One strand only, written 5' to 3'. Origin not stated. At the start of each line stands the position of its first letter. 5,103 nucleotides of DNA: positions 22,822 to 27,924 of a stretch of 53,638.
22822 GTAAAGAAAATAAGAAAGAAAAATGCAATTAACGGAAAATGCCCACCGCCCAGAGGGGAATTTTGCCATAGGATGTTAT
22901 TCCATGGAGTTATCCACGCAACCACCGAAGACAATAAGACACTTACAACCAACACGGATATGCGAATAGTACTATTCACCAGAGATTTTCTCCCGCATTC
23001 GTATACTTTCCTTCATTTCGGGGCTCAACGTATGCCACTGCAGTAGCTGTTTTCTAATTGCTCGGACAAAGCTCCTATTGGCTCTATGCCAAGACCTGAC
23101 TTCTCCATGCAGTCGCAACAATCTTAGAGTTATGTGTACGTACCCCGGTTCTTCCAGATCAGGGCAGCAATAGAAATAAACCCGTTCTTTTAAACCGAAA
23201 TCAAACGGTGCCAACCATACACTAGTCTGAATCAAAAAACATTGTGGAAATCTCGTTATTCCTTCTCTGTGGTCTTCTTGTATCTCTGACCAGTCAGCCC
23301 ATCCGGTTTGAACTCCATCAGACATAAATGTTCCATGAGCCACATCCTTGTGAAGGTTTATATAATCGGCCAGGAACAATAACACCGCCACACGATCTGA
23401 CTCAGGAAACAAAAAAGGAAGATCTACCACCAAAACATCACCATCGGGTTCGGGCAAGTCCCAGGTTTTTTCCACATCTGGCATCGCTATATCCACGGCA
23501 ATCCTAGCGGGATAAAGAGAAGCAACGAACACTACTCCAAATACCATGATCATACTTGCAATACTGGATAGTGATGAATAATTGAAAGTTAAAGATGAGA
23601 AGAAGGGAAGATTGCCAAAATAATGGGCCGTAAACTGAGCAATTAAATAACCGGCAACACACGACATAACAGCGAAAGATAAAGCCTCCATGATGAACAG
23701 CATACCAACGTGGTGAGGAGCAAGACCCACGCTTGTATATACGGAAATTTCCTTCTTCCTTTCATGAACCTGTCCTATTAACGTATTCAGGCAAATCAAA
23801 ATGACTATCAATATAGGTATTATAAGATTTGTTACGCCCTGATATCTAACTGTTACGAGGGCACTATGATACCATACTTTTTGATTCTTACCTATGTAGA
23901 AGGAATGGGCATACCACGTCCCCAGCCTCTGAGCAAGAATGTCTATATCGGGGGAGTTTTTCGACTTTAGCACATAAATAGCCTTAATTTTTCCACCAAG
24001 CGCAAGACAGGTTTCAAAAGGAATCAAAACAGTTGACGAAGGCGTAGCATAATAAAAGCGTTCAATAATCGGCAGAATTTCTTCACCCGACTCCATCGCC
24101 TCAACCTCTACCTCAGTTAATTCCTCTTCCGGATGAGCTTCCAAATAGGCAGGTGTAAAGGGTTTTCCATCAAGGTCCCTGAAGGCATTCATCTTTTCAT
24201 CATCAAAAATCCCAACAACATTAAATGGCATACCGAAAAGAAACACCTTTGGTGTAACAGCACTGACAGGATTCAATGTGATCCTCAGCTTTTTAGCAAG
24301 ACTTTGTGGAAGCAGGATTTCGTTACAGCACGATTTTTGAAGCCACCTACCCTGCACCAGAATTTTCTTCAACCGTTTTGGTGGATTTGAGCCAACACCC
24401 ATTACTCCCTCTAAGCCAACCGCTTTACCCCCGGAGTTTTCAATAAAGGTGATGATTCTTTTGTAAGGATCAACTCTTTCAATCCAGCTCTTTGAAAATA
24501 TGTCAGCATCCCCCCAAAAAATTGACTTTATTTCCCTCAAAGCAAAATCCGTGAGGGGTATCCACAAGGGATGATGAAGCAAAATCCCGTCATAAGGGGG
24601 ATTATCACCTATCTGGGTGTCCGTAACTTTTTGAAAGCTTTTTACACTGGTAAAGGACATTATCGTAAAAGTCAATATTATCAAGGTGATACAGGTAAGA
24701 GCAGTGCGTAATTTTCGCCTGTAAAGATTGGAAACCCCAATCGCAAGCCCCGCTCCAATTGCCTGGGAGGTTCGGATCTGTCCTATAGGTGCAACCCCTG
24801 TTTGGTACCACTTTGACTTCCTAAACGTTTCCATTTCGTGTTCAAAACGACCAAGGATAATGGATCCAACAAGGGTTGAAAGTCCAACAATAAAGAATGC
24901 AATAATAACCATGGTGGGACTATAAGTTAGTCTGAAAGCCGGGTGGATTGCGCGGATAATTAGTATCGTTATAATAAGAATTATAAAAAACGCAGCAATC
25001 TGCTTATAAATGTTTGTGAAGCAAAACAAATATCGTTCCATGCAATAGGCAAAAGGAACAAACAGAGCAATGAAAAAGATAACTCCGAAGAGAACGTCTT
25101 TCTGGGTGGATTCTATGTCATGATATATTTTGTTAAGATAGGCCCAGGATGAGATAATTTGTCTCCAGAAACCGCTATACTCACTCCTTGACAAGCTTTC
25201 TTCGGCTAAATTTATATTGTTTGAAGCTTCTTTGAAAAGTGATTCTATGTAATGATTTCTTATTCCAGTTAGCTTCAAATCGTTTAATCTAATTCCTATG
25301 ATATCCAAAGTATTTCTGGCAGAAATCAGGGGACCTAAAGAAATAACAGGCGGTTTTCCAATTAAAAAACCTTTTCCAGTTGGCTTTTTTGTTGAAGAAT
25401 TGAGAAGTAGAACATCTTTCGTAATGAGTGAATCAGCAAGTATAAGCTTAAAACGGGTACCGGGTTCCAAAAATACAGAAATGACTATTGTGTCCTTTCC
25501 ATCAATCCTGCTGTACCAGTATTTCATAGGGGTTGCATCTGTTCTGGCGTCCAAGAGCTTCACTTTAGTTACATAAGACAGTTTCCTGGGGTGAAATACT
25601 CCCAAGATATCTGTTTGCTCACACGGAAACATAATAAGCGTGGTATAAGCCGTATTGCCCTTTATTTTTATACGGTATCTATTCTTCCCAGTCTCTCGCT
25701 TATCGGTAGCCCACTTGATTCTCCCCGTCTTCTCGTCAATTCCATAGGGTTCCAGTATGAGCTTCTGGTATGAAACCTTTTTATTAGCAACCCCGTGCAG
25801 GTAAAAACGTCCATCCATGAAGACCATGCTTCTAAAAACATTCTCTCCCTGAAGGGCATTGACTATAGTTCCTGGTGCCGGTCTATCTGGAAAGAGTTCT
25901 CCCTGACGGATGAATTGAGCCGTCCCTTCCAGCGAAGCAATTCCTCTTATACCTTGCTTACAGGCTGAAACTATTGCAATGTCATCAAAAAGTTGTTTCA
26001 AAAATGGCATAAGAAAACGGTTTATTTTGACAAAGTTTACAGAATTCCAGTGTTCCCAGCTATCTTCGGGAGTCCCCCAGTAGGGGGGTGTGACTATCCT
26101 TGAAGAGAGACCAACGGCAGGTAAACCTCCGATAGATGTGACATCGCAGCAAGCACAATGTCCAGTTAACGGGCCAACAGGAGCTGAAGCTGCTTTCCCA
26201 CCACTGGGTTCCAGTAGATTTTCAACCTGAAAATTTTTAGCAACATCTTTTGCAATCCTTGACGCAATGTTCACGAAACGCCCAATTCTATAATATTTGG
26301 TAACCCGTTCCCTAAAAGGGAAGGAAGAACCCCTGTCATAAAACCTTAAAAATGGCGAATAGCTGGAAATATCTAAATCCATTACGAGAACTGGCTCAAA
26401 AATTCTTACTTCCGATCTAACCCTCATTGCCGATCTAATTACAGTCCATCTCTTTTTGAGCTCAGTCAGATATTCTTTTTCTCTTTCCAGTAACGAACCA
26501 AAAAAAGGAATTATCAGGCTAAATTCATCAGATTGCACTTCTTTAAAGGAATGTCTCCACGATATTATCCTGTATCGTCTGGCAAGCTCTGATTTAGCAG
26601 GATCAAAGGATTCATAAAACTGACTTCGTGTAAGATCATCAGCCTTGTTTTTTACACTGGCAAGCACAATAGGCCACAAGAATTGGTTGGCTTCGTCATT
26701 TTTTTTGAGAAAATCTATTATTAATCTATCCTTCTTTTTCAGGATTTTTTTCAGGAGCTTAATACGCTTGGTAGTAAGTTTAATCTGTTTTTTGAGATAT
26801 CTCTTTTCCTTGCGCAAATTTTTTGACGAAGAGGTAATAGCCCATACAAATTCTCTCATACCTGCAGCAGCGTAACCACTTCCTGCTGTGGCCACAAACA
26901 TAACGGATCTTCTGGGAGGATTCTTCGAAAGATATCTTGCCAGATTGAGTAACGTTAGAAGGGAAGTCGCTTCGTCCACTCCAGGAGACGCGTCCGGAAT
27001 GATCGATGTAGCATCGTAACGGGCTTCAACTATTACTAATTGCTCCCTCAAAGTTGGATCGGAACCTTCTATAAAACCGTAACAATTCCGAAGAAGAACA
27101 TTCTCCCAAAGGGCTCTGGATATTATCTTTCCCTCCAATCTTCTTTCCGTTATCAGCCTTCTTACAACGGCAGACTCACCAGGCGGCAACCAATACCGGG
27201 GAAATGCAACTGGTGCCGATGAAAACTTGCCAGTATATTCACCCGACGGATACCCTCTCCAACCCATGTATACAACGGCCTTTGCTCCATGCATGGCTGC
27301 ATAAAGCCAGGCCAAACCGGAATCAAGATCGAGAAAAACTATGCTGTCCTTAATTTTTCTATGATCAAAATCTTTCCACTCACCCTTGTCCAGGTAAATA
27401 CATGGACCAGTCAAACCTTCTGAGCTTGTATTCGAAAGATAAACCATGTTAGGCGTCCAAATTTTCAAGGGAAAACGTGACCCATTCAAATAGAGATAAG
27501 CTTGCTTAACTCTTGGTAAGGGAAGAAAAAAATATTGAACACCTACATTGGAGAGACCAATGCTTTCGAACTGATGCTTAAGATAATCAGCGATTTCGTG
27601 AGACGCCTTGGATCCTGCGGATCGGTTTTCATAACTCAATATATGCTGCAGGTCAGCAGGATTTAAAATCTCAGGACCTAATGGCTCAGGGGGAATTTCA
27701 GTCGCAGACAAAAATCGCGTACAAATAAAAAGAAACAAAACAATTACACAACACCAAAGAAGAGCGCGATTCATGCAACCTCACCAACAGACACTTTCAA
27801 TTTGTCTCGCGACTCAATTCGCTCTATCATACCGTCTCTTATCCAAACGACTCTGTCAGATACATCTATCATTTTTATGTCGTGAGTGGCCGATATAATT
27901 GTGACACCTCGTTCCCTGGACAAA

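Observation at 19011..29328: Six-gene translationally coupled ABC envelope module of unprecedented composition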

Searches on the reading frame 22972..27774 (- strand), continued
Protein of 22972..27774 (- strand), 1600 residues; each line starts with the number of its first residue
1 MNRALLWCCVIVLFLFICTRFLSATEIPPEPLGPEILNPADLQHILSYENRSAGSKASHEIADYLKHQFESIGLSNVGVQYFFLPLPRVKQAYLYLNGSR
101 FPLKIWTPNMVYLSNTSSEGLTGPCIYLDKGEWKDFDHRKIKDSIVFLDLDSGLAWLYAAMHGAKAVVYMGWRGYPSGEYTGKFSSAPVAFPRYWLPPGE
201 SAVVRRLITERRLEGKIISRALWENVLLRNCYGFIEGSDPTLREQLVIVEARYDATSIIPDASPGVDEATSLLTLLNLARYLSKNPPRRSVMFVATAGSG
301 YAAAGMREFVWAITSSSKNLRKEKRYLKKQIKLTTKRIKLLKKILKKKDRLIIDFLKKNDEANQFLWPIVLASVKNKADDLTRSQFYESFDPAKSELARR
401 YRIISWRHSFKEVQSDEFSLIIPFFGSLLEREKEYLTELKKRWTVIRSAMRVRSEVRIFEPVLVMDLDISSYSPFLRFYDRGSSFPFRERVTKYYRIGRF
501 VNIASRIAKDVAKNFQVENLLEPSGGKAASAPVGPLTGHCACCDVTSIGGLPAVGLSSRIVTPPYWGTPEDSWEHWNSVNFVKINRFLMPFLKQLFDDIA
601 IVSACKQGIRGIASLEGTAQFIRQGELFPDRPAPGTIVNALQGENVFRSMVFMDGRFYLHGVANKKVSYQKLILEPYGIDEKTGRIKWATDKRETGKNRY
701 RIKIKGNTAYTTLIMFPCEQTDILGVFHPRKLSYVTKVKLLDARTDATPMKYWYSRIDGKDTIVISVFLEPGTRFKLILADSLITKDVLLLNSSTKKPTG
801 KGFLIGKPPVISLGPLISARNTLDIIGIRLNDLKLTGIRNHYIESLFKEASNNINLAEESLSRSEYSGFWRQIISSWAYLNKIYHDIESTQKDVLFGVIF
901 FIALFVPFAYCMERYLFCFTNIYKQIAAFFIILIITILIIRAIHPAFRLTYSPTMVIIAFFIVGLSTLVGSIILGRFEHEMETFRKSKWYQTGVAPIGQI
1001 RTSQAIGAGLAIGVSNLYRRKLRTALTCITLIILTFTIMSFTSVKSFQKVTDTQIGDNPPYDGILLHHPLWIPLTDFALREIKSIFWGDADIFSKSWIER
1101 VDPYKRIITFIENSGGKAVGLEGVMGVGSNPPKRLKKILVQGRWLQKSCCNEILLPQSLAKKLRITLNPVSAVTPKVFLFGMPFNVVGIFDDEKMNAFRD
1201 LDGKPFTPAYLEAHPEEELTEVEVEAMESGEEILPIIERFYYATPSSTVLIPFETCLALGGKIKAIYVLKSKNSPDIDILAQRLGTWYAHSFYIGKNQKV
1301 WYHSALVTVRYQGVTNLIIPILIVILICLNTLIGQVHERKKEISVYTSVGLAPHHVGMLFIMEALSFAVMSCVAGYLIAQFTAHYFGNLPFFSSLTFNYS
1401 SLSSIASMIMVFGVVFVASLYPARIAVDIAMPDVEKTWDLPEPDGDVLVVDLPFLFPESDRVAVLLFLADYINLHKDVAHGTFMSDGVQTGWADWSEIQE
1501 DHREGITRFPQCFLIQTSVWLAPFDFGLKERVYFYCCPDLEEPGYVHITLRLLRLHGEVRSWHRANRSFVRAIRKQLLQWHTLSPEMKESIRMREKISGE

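Call 78: find_encoding_contigs(protein=P0005, flank=10000, max_places=1)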
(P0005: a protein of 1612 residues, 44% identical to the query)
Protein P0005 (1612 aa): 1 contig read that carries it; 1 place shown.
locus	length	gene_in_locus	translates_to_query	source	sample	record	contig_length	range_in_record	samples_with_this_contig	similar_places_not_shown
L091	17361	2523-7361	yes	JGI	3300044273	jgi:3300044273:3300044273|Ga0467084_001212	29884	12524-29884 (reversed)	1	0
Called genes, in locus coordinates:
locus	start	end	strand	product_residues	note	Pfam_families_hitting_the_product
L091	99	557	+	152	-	PF00011:HSP20, PF17886:ArsA_HSP20 (weak)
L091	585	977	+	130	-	PF17886:ArsA_HSP20 (faint), PF00011:HSP20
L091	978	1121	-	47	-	-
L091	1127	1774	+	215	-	PF02687:FtsX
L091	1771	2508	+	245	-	PF00005:ABC_tran, PF13304:AAA_21 (faint)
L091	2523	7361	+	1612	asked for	PF04389:Peptidase_M28 (weak), PF02687:FtsX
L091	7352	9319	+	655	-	PF20581:DUF6785, PF20580:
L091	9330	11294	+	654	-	-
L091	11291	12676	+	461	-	PF02754:CCG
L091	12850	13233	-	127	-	PF07238:PilZ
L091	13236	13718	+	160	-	-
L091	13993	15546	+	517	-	PF01039:Carboxyl_trans, PF03255:ACCA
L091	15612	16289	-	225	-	PF00378:ECH_1, PF16113:ECH_2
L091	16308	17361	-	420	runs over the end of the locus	PF01960:ArgJ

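Call 86: search_protein_families(library=pfam, proteins=[P0007, P0008, P0013, P0019, P0012, P0018], max_evalue=0.01)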
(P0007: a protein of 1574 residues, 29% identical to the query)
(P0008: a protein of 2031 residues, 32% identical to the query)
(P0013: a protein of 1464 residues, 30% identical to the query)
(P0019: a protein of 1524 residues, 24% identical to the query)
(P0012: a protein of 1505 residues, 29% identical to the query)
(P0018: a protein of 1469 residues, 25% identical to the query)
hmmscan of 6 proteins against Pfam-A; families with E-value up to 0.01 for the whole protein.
P0007 (1574 aa): 3 families
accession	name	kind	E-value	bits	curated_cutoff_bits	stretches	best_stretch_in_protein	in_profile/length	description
PF02687.27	FtsX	-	1.7e-15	57.6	25.5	1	1302-1413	5-118/120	FtsX-like permease C-terminal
PF04389.22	Peptidase_M28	-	4.8e-12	46.4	21.3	1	260-349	1-86/193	Peptidase family M28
PF12704.14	MacB_PCD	-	3.5e-06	27.9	27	1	1000-1185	1-168/207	MacB-like periplasmic core domain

P0008 (2031 aa): 2 families
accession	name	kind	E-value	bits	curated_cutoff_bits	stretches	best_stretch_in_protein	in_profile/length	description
PF02687.27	FtsX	-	1.7e-14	54.3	25.5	1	1754-1863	5-116/120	FtsX-like permease C-terminal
PF04389.22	Peptidase_M28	-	1.2e-07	32.1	21.3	1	263-350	1-82/193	Peptidase family M28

P0013 (1464 aa): 2 families
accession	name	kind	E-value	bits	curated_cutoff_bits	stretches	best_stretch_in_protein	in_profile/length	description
PF02687.27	FtsX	-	8.5e-14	52.1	25.5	1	1203-1316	3-118/120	FtsX-like permease C-terminal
PF02225.27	PA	-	5.3e-05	23.7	23.9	1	109-160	2-60/95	PA domain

P0019 (1524 aa): 3 families
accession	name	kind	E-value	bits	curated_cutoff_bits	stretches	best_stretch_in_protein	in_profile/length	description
PF02687.27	FtsX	-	3.9e-13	49.9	25.5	1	1263-1371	6-117/120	FtsX-like permease C-terminal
PF04389.22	Peptidase_M28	-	1.6e-06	28.4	21.3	1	250-329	1-78/193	Peptidase family M28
PF12704.14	MacB_PCD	-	0.00066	20.5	27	0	1080-1161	88-171/207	MacB-like periplasmic core domain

P0012 (1505 aa): 3 families
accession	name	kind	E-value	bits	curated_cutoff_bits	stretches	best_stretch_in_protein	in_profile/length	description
PF02687.27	FtsX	-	7e-14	52.3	25.5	1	1229-1342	3-118/120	FtsX-like permease C-terminal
PF04389.22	Peptidase_M28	-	2.1e-10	41.1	21.3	1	240-457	1-185/193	Peptidase family M28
PF02225.27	PA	-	0.00035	21.1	23.9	1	139-185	13-62/95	PA domain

P0018 (1469 aa): 2 families
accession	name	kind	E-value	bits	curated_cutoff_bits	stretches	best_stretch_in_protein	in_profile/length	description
PF02687.27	FtsX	-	1.3e-12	48.2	25.5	1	1204-1311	9-118/120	FtsX-like permease C-terminal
PF12704.14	MacB_PCD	-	5.2e-06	27.3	27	1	935-1111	1-175/207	MacB-like periplasmic core domain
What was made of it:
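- On Peptidase family M28 (active aminopeptidases): The PA domain is detected in homologs (call 86).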

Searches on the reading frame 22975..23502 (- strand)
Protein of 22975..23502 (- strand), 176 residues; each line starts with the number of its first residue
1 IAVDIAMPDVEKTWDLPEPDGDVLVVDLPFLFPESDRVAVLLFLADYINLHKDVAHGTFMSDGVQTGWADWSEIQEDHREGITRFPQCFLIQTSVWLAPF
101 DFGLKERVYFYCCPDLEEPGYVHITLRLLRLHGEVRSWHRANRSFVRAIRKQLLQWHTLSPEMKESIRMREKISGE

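Call 95: search_solved_structures(query=A7, max_evalue=10)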
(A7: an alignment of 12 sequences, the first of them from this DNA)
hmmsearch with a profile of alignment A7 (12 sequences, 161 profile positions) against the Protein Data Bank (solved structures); distinct sequences matched with E-value up to 10: 0.

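Call 96: search_protein_families(library=pfam, alignment_id=A7, max_evalue=1)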
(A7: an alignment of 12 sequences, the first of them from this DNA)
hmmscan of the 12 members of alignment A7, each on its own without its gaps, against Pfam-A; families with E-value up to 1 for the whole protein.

A. member 1, seq(176 aa): 0 families

B. families by the number of members that match (of 12 scanned): 1 family
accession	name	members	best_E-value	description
PF11351.13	GTA_holin_3TM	1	0.11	Holin of 3TMs, for gene-transfer release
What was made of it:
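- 22975..23514 (-): g4 residues 1421-1600: conserved cytoplasmic C-terminal domain with no known relatives. No Pfam or PDB sequence match (calls 95, 96).
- Tried and rejected: The C-terminal domain of g4 against Pfam and PDB: nothing (calls 95, 96).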

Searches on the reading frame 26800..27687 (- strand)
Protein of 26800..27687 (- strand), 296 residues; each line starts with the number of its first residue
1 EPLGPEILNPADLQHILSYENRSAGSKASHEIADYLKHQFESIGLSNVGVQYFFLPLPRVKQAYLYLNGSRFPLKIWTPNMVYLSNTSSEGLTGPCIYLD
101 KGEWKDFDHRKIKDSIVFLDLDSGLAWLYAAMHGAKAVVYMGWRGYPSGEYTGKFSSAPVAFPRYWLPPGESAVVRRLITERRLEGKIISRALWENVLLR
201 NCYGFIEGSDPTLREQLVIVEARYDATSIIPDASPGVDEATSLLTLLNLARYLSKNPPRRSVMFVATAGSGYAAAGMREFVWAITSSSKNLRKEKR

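Call 61: search_solved_structures(query=A6, max_evalue=1, show_alignments=3)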
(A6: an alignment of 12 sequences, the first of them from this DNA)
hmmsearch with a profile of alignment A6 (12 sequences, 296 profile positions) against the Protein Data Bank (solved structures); distinct sequences matched with E-value up to 1: 71 (the best 60 are shown).
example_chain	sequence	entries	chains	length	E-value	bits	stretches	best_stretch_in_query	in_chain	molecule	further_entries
2ek8_A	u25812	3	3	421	2.8e-24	88.8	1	4-292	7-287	Aminopeptidase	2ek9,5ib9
6hc6_A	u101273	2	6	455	3.3e-19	72.1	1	17-294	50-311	Aminopeptidase YwaD | Aminopeptidase Y (Arg Lys Leu preference)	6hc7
6wrv_A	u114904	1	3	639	1.1e-13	54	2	11-126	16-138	Transferrin receptor protein 1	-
1de4_C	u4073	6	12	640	1.1e-13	54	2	11-126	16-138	TRANSFERRIN RECEPTOR | Transferrin receptor protein 1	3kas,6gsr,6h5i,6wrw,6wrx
3s9l_A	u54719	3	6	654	1.2e-13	53.9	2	11-126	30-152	Transferrin receptor protein 1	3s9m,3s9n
6d03_A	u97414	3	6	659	1.2e-13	53.9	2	11-126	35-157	Transferrin receptor protein 1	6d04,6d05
1cx8_A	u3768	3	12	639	1.2e-13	53.8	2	187-292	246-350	TRANSFERRIN RECEPTOR PROTEIN | Transferrin receptor protein 1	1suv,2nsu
6okd_A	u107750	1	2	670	1.3e-13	53.8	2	11-126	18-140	Transferrin receptor protein 1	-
11rn_A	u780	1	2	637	1.6e-13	53.5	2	187-292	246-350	Transferrin receptor protein 1, serum form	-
11qc_A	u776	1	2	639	1.6e-13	53.5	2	187-292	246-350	Transferrin receptor protein 1, serum form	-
9gh7_A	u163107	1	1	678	1.9e-13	53.2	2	187-292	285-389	Transferrin receptor protein 1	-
7zqs_B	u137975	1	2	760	2.7e-13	52.7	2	187-292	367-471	Transferrin receptor protein 1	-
2anp_A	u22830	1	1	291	1.6e-11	46.9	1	207-293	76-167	leucyl aminopeptidase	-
3b3t_A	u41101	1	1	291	6.7e-11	44.9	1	207-293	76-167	Bacterial leucyl aminopeptidase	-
1amp_A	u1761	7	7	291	9.5e-11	44.4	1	207-293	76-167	AMINOPEPTIDASE | PROTEIN (AMINOPEPTIDASE) | BACTERIAL LEUCYL AMINOPEPTIDASE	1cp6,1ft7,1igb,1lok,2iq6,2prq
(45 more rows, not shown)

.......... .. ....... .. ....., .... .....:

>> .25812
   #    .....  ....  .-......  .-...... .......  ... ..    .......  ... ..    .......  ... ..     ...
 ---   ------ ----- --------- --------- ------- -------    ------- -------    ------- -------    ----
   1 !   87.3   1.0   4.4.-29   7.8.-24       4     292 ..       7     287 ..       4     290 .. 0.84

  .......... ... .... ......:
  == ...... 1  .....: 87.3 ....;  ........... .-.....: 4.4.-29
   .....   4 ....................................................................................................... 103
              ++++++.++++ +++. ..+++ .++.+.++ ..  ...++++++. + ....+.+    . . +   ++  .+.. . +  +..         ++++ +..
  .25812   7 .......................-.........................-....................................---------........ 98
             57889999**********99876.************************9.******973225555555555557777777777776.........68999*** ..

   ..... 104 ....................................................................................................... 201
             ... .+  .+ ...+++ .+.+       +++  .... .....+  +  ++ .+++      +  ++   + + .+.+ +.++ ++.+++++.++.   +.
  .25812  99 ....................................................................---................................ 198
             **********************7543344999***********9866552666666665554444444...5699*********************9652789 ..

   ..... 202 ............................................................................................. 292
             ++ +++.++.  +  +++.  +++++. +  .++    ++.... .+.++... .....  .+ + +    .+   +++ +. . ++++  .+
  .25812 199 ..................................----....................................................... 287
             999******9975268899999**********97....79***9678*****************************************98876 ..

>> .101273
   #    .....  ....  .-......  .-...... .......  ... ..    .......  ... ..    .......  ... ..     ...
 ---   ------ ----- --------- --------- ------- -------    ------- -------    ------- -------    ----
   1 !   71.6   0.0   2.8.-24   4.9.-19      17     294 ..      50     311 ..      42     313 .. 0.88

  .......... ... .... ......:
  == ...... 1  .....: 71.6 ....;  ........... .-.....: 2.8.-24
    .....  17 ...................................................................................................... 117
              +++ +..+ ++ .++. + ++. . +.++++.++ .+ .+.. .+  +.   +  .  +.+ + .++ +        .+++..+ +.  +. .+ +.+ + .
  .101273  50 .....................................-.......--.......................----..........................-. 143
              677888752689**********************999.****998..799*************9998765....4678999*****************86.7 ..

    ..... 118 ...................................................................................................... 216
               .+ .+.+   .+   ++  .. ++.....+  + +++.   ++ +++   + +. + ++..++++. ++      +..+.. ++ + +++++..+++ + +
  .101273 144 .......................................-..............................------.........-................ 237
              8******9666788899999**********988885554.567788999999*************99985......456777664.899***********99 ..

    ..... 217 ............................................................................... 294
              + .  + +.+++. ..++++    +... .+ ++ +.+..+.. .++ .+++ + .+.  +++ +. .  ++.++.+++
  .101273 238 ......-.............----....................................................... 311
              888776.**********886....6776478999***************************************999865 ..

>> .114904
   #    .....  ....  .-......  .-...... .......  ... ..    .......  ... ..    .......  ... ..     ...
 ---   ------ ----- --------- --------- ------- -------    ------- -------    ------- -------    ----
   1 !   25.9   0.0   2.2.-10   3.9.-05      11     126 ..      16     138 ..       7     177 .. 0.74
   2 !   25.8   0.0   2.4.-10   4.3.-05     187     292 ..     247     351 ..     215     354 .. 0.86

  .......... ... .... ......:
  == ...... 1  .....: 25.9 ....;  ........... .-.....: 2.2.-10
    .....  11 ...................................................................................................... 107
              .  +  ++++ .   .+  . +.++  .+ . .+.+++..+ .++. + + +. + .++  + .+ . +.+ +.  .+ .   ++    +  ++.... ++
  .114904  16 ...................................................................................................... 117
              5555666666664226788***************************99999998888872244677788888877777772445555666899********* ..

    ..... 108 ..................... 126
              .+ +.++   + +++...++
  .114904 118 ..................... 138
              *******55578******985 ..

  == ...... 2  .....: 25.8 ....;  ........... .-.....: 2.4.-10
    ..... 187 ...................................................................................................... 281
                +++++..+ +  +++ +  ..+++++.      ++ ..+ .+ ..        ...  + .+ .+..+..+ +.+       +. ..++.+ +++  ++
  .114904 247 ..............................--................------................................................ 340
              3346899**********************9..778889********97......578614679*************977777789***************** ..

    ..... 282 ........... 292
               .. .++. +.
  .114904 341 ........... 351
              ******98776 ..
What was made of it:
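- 25096..27708 (-): g4 residues 23-893: periplasmic ectodomain. It comprises a PA-domain M28-like pseudo-peptidase with a long helical insertion (about residues 317-456), a beta-sandwich, and a three-helix stalk. A profile against PDB gives 2ek8 at E 3e-24, with nicalin and nicastrin also matched (call 61).
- On Peptidase family M28 (active aminopeptidases): The profile against 2ek8 gives E 3e-24 (call 61).
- Closest known: Nicastrin, nicalin and transferrin receptor. Same: The family profile matches all three (call 61).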
